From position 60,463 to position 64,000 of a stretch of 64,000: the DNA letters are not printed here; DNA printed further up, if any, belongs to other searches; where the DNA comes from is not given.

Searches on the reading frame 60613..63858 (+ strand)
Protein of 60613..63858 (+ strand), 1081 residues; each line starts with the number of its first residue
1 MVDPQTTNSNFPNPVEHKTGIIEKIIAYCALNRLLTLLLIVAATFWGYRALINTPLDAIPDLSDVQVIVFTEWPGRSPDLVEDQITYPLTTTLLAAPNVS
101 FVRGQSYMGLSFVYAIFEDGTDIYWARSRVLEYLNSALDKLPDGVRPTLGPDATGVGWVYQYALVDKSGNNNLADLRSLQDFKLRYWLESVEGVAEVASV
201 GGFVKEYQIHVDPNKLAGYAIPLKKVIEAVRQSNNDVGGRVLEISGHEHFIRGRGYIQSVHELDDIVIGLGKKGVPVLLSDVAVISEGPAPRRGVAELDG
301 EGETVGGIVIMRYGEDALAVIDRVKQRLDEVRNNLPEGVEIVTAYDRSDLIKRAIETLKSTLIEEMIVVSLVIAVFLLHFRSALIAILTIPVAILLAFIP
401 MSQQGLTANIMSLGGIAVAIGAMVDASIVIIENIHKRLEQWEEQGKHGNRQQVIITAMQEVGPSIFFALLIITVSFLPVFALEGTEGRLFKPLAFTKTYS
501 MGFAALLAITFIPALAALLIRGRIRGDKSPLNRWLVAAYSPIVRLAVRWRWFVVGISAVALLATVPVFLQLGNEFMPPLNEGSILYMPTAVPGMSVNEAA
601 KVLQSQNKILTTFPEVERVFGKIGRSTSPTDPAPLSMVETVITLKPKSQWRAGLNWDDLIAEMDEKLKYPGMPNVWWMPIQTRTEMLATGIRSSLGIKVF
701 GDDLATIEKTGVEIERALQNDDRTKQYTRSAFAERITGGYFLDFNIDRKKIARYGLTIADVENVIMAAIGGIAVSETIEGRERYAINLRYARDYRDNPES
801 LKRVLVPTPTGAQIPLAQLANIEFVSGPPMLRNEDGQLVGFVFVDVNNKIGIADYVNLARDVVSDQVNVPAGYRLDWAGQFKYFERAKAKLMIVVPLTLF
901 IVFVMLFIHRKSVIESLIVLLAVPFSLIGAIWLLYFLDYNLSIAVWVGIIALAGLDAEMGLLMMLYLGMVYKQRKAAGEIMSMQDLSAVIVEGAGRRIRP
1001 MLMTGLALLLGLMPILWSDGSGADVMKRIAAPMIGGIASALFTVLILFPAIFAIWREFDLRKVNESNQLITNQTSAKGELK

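Call 44: search_protein_families(library=pfam, proteins=[window:60613-63858:+], max_evalue=0.0001)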
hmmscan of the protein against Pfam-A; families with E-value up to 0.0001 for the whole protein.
window:60613-63858:+ (1081 aa): 2 families
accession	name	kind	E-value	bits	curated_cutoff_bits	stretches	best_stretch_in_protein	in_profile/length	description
PF00873.25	ACR_tran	-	2.4e-226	754.3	28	1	32-1054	8-1019/1021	AcrB/AcrD/AcrF family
PF03176.21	MMPL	-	1.2e-12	47.8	20.5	1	359-522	143-305/333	MMPL family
